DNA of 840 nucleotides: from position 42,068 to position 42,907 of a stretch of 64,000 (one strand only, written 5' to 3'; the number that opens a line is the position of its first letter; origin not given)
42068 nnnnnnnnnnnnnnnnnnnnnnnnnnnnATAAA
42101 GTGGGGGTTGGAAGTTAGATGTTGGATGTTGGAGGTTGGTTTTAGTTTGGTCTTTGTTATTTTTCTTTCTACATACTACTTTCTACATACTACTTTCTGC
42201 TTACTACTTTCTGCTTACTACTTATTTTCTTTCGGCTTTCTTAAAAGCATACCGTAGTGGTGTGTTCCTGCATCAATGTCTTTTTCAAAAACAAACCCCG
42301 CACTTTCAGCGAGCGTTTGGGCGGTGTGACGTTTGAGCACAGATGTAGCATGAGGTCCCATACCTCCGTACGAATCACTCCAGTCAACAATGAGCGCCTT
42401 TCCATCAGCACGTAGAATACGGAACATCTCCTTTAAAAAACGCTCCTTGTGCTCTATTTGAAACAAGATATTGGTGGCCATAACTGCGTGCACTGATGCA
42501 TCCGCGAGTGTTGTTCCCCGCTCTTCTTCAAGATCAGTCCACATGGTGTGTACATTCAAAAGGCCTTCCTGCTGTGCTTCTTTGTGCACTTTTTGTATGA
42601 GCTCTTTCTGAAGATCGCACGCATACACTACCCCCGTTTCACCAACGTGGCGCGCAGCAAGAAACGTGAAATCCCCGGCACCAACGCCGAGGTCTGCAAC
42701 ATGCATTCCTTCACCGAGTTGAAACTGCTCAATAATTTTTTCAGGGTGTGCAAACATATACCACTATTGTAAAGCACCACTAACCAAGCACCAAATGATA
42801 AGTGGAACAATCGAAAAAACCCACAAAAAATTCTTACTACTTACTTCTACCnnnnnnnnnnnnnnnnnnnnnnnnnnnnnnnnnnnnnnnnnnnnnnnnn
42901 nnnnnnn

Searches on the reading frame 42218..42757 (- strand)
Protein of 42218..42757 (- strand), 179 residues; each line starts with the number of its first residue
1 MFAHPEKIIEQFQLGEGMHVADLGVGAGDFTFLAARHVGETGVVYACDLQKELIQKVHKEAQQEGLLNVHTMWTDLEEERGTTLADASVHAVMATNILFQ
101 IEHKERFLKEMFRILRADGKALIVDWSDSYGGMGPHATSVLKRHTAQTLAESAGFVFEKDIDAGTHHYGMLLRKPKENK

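Call 29: search_protein_families(library=pfam, proteins=[window:42218-42757:-], max_evalue=0.01)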
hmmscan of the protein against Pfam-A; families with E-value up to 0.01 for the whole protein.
window:42218-42757:- (179 aa): 14 families
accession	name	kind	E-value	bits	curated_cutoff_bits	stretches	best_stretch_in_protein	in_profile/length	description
PF13847.12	Methyltransf_31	-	2.7e-15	56.8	27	1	16-127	3-113/145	Methyltransferase domain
PF13649.12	Methyltransf_25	-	1e-13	52.2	27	1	20-119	1-97/97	Methyltransferase domain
PF08241.18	Methyltransf_11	-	1.9e-12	48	21.2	1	22-123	2-95/95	Methyltransferase domain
PF01209.24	Ubie_methyltran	-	1e-10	41.8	20.1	1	9-128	40-156/233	ubiE/COQ5 methyltransferase family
PF08242.18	Methyltransf_12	-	2.4e-07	31.8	30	1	22-120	2-97/98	Methyltransferase domain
PF01728.25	FtsJ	-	9.8e-07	29.3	24.1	1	7-79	11-78/181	FtsJ-like methyltransferase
PF01135.25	PCMT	-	3.8e-06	27.3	20.3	1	8-75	65-132/210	Protein-L-isoaspartate(D-aspartate) O-methyltransferase (PCMT)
PF05175.20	MTS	-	0.0001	22.4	23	1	10-124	25-139/170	Methyltransferase small domain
PF02353.26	CMAS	-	0.00014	21.8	27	1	7-123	53-164/273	Mycolic acid cyclopropane synthetase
PF13489.12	Methyltransf_23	-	0.0008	19.6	27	1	14-130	20-125/164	Methyltransferase domain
PF13679.12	Methyltransf_32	-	0.0019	18.6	27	1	8-79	16-92/143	Methyltransferase domain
PF05219.18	DREV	-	0.0034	17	26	1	17-123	95-186/265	DREV methyltransferase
PF08704.16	GCD14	-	0.0035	17.5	26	1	8-72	32-96/247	tRNA methyltransferase complex GCD14 subunit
PF02390.23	Methyltransf_4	-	0.0069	16.3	24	0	19-89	4-73/173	Putative methyltransferase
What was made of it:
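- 42218..42757 (-): Class I SAM-dependent methyltransferase (179 aa), first gene of the conserved block. It matches Pfam Methyltransf_31/25/11 (call 29).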

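Call 66: search_solved_structures(query=window:42218-42757:-, max_evalue=0.0001)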
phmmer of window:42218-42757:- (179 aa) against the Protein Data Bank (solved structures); distinct sequences matched with E-value up to 0.0001: 4.
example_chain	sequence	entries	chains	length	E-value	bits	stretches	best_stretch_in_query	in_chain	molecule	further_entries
3dh0_A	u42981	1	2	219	3.7e-19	72.7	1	4-176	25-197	SAM dependent methyltransferase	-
3i9f_A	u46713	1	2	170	1.3e-08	38.4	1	84-175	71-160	Putative type 11 methyltransferase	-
5wp5_A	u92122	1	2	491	3.9e-05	27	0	7-142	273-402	Phosphomethylethanolamine N-methyltransferase 2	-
5evj_A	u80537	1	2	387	8.9e-05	25.9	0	16-121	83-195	Arsenite methyltransferase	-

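Call 67: search_protein_families(library=ncbifam, proteins=[window:42218-42757:-], max_evalue=0.01)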
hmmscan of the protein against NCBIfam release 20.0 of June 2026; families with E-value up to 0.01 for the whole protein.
window:42218-42757:- (179 aa): 39 families (the best 25 are shown)
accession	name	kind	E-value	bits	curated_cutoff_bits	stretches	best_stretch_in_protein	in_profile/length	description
NF008823.0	PRK11873.1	subfamily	1.4e-19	70.7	263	1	13-125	74-183/272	arsenite methyltransferase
NF041536.1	ArsM_DUF2284_UU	exception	2.3e-15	55.9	575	1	14-125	74-182/459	arsenite methyltransferase/DUF2284 domain selenoprotein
NF041537.1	ArsM_AhpD_UU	exception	5.1e-14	51.8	510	1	14-125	74-182/345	arsenite methyltransferase/AhpD domain selenoprotein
NF052510.1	methyltran_MpqE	exception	6.8e-14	51.8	335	1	8-128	38-156/234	methyl-plastoquinone biosynthesis methyltransferase MpqE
NF001240.0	PRK00216.1-1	equivalog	2.2e-13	49.8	378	1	9-128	56-173/251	bifunctional demethylmenaquinone methyltransferase/2-methoxy-6-polyprenyl-1,4-benzoquinol methylase UbiE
NF047649.1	MTase_UXPK_star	exception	3.5e-12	45.9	460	1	15-125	76-183/283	methyltransferase/UXPK-star double selenoprotein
NF001244.0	PRK00216.1-5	equivalog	5.9e-11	42.1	216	1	7-129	39-159/236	bifunctional demethylmenaquinone methyltransferase/2-methoxy-6-polyprenyl-1,4-benzoquinol methylase UbiE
NF043040.1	corrin_prot_MT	hypoth_equivalog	1.6e-10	40.8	180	1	6-125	32-149/216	corrinoid protein-associated methyltransferase CpaM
TIGR01934.1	MenG_MenH_UbiE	subfamily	4.3e-10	39.3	158.35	1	7-128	30-146/223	ubiquinone/menaquinone biosynthesis methyltransferase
NF045667.1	MTase_DVU1556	equivalog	1.2e-09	37.9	155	1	6-131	12-127/213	DVU_1556 family methyltransferase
NF001242.0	PRK00216.1-3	equivalog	2.5e-09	36.9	351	1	15-128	69-180/258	bifunctional demethylmenaquinone methyltransferase/2-methoxy-6-polyprenyl-1,4-benzoquinol methylase UbiE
NF040538.1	methyl_ArsM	equivalog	7.5e-08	31.9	500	1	16-61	61-106/356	arsinothricin biosynthesis methyltransferase ArsM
NF053511.1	tRNA_U34_MnmM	equivalog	1.5e-07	31.2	135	1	13-78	14-79/183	tRNA 5-(aminomethyl)-2-thiouridylate-methyltransferase MnmM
NF001243.0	PRK00216.1-4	equivalog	5.1e-07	29.3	235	1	7-127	38-155/237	demethylmenaquinone methyltransferase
TIGR04364.1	methyltran_FxLD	equivalog_domain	8.1e-07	28.4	320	1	8-79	74-144/394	methyltransferase, FxLD system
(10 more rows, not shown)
